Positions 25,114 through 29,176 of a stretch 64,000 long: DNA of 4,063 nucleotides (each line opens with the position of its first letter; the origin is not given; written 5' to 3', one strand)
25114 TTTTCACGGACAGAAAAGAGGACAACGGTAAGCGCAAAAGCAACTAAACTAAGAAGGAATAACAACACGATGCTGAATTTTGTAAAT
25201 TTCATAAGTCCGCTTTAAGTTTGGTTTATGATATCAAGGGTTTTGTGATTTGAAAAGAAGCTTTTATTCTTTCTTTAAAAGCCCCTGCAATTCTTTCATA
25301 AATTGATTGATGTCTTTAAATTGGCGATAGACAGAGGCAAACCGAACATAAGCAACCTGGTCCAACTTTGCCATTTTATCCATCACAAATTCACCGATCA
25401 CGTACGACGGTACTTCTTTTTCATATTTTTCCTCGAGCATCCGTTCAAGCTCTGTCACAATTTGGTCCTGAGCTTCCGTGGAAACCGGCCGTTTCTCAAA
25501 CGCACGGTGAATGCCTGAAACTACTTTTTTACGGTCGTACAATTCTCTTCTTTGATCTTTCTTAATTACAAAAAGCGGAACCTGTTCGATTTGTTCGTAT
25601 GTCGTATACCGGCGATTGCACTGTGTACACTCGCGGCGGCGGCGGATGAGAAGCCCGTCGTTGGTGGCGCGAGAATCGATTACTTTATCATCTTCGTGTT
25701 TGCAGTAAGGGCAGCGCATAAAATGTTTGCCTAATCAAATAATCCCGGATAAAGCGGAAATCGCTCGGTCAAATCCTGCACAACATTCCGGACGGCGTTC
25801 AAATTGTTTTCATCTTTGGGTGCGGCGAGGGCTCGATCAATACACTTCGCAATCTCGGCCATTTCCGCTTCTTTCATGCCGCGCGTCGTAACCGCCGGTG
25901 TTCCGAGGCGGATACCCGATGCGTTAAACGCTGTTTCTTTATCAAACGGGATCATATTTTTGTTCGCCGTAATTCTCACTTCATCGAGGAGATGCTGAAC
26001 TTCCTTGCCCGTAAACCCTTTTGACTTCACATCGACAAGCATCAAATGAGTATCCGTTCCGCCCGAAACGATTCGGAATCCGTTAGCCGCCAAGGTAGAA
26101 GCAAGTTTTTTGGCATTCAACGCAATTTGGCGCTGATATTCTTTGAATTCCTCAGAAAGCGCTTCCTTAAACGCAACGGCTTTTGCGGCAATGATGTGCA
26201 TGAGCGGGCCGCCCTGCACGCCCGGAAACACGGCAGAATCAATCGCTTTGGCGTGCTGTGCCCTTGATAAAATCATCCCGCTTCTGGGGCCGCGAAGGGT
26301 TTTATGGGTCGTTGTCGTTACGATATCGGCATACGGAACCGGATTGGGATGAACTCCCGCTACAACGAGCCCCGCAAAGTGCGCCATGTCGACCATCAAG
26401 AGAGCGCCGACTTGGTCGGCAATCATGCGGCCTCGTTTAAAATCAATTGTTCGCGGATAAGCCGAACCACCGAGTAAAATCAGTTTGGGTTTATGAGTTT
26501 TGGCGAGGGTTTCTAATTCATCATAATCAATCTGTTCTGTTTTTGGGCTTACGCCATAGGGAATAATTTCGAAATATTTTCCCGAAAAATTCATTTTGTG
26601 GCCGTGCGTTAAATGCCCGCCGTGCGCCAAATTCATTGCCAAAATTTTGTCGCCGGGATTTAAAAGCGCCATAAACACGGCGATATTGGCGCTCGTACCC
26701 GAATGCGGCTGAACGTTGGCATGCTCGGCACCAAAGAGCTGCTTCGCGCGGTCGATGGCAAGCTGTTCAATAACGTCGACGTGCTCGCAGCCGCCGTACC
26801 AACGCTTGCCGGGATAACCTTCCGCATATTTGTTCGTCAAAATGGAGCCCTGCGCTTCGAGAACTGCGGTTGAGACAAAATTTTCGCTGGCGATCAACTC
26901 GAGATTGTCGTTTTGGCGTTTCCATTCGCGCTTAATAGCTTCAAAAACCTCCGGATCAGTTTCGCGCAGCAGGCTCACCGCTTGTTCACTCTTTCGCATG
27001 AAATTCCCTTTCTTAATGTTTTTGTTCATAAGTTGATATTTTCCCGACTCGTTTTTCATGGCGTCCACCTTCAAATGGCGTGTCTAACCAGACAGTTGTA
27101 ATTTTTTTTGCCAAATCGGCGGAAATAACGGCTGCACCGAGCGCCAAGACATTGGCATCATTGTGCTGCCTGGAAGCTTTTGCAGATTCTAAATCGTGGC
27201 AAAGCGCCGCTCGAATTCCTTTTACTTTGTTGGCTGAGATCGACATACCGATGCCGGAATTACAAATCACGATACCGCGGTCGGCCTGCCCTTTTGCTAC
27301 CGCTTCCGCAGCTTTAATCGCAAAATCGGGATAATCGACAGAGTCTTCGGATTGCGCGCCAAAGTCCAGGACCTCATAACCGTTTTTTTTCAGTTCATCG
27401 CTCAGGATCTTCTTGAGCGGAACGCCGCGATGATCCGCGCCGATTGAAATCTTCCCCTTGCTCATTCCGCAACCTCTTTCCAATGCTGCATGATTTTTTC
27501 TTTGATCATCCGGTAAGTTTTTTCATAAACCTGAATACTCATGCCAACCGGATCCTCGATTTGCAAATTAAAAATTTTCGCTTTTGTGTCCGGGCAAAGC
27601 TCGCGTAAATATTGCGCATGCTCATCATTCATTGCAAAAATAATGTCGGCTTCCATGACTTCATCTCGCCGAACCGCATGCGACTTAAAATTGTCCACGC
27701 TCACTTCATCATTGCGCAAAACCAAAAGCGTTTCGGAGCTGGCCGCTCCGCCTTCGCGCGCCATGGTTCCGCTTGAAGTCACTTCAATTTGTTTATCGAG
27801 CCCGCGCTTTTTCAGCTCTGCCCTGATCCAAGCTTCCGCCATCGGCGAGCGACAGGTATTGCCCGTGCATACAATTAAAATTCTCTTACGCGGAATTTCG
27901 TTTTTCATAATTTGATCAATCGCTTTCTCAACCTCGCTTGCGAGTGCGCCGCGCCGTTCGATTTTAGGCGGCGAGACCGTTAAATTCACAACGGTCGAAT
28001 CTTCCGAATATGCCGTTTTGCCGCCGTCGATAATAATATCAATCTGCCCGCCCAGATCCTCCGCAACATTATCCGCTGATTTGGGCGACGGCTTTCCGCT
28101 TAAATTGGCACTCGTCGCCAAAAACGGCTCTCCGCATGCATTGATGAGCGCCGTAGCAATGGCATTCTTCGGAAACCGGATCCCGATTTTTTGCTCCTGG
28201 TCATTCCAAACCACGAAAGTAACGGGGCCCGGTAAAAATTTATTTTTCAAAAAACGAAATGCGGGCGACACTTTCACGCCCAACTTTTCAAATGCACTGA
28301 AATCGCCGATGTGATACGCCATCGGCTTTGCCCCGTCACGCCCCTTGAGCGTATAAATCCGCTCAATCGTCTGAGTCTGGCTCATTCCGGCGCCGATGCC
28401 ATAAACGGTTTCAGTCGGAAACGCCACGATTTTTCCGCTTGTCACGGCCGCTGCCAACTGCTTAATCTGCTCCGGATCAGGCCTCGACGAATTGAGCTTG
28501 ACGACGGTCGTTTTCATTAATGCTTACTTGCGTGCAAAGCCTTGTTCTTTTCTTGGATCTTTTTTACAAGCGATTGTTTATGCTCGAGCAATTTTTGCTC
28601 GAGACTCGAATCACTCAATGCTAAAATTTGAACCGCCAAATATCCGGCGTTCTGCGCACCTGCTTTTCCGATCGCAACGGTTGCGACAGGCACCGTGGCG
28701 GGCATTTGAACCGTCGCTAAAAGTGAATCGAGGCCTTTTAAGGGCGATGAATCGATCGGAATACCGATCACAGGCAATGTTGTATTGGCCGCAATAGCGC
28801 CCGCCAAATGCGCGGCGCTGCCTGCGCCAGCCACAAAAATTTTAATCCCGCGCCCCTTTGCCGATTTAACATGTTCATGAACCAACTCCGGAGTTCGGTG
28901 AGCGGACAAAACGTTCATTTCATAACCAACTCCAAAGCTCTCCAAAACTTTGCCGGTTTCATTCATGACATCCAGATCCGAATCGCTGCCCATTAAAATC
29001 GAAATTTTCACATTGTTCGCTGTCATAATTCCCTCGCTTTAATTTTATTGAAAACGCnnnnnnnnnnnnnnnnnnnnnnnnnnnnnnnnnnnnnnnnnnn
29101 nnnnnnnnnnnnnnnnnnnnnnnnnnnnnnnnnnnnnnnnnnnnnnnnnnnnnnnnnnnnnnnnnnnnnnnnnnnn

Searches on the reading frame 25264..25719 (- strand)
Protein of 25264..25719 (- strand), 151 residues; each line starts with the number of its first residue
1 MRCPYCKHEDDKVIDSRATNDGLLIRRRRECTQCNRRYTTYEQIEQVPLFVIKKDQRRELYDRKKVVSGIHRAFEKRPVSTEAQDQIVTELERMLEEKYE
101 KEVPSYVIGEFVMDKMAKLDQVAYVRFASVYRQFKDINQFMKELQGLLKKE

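Call 11: search_protein_families(library=ncbifam, proteins=[window:25264-25719:-], max_evalue=0.001)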
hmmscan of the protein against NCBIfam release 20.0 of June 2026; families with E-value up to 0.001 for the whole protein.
window:25264-25719:- (151 aa): 3 families
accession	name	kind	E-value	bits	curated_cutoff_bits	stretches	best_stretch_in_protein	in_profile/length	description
TIGR00244.1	TIGR00244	equivalog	2.3e-58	196.4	124.65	1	1-146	1-146/147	transcriptional regulator NrdR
NF006732.0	PRK09263.1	equivalog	0.00014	20.5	657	1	50-139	4-92/712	anaerobic ribonucleoside-triphosphate reductase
NF005497.0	PRK07111.1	equivalog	0.00064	18.2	764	1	49-142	3-95/746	anaerobic ribonucleoside triphosphate reductase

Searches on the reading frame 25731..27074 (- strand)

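Call 11: search_protein_families(library=ncbifam, proteins=[window:25731-27074:-], max_evalue=0.001)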
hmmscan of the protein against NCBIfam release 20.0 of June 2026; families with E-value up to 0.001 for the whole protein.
window:25731-27074:- (447 aa): 8 families
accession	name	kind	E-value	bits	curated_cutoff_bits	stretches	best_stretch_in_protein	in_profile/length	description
NF000586.1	PRK00011.1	subfamily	1.8e-196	652.7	335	1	40-442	1-404/404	serine hydroxymethyltransferase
NF010094.0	PRK13580.1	equivalog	8.9e-148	493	735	2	143-423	170-452/496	glycine hydroxymethyltransferase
TIGR04506.1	F_threo_transal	equivalog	7.2e-33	114.2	650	1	46-435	9-397/609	fluorothreonine transaldolase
NF005394.0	PRK06939.1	equivalog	3e-07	29.5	460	1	119-349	104-335/397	glycine C-acetyltransferase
TIGR01822.1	2am3keto_CoA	equivalog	4.4e-05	22.6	493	1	113-350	95-332/393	glycine C-acetyltransferase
TIGR03576.1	pyridox_MJ0158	hypoth_equivalog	5.7e-05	22.4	304.45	1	113-332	67-281/346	TIGR03576 family pyridoxal phosphate-dependent enzyme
TIGR00858.1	bioF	equivalog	8.1e-05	21.5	426.45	1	112-239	77-197/365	8-amino-7-oxononanoate synthase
NF006463.0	PRK08861.1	equivalog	0.00073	18.5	670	0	118-262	69-203/388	O-succinylhomoserine (thiol)-lyase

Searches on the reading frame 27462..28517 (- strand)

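Call 22: search_protein_families(library=pfam, proteins=[window:27462-28517:-], max_evalue=0.0001)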
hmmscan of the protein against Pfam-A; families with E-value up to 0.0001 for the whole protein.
window:27462-28517:- (351 aa): 2 families
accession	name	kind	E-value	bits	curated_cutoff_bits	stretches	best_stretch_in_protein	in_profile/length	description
PF01300.24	Sua5_yciO_yrdC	-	3.8e-47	160.5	25.1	1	25-190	3-178/178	Telomere recombination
PF01451.26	LMWPc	-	2.8e-28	99.4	23.2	1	213-343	1-141/144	Low molecular weight phosphotyrosine protein phosphatase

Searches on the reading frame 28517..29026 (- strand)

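Call 22: search_protein_families(library=pfam, proteins=[window:28517-29026:-], max_evalue=0.0001)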
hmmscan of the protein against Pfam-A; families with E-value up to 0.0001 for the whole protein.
window:28517-29026:- (169 aa): 1 family
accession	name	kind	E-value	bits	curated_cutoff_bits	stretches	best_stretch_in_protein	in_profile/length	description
PF00731.26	AIRC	-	8.2e-59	197.8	30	1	7-153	1-145/148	AIR carboxylase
